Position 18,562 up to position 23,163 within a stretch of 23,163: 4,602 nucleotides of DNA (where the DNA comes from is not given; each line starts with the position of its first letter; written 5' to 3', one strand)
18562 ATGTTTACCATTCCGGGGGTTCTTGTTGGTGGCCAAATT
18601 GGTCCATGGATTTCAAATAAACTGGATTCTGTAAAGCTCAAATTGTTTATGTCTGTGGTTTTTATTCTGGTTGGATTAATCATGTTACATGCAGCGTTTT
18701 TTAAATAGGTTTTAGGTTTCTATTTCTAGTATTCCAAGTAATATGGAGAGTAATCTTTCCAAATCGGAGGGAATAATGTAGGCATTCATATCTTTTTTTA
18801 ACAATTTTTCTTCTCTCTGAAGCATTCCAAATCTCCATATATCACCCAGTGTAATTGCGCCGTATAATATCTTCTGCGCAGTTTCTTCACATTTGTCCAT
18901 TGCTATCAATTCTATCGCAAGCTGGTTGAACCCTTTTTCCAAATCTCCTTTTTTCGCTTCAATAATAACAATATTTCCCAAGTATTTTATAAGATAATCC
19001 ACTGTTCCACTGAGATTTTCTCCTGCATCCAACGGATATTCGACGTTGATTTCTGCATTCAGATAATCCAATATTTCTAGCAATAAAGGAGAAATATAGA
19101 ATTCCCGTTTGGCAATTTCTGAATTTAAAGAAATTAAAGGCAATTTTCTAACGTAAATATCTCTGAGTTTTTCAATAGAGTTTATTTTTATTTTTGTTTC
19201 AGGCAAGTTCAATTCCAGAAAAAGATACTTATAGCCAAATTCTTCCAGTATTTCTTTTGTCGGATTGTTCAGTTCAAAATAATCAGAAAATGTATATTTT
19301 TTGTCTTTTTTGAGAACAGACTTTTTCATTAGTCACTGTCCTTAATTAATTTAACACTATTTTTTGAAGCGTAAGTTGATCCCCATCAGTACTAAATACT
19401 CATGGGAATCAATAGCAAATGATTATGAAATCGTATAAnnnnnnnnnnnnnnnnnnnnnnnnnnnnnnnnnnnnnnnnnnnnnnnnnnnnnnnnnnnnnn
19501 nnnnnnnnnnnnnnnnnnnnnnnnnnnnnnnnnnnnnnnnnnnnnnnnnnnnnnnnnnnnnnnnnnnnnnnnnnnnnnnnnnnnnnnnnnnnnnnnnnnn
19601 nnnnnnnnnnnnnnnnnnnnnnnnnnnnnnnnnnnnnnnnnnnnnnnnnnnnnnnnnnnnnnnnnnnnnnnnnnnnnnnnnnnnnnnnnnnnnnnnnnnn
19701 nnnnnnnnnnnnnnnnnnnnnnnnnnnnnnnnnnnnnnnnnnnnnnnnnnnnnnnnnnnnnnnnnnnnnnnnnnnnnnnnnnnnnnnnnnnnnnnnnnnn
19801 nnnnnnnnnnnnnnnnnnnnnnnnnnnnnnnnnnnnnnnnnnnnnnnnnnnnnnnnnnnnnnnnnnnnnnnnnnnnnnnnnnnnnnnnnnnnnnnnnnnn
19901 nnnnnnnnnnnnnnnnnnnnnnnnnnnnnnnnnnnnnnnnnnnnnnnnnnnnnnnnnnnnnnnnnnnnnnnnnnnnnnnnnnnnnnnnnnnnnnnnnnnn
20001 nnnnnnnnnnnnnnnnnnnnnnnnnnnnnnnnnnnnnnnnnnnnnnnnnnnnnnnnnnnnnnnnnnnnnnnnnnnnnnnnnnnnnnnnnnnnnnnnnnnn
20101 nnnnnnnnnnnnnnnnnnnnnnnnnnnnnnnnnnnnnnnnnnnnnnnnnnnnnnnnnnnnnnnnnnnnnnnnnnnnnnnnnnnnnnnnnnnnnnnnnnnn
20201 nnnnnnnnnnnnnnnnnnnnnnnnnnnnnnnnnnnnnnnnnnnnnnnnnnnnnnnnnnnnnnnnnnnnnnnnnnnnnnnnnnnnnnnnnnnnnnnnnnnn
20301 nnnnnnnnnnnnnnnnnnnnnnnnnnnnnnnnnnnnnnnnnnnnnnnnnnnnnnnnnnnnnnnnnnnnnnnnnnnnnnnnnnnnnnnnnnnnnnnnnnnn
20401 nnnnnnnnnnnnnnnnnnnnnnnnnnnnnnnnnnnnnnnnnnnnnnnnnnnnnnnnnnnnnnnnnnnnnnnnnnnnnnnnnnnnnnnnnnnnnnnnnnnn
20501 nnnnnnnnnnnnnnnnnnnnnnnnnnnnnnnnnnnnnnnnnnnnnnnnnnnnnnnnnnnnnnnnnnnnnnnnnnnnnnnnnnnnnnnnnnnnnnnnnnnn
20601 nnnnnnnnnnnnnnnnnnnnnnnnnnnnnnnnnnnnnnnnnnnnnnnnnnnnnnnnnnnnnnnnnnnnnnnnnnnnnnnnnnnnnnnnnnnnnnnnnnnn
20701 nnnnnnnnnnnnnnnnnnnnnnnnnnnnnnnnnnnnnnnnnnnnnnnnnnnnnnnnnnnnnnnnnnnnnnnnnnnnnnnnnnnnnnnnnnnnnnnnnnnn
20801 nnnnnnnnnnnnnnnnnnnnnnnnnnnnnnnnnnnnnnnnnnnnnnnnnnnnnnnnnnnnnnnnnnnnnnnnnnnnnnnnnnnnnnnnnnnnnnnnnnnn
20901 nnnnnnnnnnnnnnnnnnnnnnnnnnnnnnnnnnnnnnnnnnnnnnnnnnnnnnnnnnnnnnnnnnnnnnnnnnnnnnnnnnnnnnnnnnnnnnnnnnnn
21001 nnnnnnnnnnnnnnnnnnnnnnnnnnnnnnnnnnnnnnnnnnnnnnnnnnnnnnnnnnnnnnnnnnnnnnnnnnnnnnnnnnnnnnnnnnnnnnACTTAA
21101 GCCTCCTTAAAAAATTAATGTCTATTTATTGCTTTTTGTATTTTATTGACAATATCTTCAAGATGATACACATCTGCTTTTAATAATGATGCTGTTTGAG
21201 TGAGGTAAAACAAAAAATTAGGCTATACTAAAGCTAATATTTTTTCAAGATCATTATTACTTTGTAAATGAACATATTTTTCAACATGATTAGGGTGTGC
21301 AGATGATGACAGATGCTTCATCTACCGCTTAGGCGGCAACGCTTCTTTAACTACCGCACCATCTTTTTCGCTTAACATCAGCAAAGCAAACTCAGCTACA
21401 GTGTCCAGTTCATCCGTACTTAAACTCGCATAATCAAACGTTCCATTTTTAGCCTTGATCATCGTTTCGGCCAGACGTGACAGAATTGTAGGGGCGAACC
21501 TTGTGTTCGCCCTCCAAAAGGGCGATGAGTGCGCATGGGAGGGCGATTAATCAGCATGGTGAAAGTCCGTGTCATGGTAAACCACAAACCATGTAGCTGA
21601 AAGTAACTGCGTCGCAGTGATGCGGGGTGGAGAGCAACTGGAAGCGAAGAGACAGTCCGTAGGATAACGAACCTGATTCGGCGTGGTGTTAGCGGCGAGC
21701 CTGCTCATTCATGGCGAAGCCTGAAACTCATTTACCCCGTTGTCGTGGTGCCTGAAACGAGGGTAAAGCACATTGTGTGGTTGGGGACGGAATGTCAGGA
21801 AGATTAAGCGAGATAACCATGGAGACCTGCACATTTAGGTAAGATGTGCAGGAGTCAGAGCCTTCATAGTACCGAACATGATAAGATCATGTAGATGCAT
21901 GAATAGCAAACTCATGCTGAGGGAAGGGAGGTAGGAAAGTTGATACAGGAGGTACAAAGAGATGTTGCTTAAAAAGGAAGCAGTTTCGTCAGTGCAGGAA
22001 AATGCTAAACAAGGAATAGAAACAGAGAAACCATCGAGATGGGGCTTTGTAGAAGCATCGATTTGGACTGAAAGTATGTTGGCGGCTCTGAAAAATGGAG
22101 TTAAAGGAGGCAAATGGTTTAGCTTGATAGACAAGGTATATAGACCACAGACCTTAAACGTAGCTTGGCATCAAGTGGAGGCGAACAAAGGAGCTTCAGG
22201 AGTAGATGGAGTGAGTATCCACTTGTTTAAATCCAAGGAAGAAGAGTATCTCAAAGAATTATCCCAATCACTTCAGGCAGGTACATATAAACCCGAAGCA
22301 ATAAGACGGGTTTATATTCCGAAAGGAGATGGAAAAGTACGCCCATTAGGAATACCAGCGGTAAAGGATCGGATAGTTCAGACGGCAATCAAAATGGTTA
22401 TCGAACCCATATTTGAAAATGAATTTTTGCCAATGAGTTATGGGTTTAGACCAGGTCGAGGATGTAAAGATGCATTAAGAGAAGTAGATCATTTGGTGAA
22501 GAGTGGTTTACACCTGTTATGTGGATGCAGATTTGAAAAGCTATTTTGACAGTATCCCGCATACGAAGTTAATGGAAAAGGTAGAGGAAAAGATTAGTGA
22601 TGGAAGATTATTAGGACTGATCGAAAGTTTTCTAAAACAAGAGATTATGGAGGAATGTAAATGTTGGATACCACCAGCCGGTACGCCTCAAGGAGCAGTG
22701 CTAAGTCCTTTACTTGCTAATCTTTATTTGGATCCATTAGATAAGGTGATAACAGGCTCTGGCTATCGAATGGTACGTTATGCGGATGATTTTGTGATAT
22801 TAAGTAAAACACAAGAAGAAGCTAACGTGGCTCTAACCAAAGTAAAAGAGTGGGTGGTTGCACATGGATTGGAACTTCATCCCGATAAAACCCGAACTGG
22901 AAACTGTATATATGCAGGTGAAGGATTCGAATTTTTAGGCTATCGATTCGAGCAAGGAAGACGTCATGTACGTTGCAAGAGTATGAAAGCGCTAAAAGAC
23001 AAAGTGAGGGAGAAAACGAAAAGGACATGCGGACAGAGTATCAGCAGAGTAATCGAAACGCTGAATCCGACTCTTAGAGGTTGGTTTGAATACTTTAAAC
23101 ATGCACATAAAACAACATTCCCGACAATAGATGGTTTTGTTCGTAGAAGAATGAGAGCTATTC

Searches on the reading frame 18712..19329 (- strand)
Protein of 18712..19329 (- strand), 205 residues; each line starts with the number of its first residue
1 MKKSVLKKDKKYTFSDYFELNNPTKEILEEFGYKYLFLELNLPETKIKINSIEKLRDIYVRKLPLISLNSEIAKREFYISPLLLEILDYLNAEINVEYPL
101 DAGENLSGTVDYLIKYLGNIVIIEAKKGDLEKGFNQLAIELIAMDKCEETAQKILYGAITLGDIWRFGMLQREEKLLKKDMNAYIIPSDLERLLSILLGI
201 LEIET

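Call 11: search_protein_families(library=pfam, proteins=[window:18712-19329:-])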
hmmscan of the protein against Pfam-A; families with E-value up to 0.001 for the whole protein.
window:18712-19329:- (205 aa): 0 families

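Call 89: search_protein_families(library=pfam, proteins=[window:18712-19329:-], max_evalue=1)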
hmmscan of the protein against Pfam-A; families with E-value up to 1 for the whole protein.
window:18712-19329:- (205 aa): 1 family
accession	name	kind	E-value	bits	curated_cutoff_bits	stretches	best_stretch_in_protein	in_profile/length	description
PF13588.12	HSDR_N_2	-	0.047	14.2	25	1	82-137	12-71/110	Type I restriction enzyme R protein N terminus (HSDR_N)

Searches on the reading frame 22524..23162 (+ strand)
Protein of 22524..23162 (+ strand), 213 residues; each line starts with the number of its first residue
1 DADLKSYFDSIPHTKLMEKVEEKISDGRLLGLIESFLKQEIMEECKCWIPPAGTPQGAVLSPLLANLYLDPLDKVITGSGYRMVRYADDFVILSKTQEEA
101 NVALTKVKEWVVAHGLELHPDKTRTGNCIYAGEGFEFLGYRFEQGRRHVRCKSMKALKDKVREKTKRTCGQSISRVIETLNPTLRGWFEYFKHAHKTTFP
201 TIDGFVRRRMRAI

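Call 11: search_protein_families(library=pfam, proteins=[window:22524-23162:+])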
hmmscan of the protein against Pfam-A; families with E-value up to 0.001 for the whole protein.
window:22524-23162:+ (213 aa): 2 families
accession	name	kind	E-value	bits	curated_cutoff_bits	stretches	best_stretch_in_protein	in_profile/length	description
PF00078.32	RVT_1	-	4.9e-26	92.2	29.6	1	2-142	73-205/205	Reverse transcriptase (RNA-dependent DNA polymerase)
PF08388.16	GIIM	-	5.2e-16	58.8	23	1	154-213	1-62/80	Group II intron, maturase-specific domain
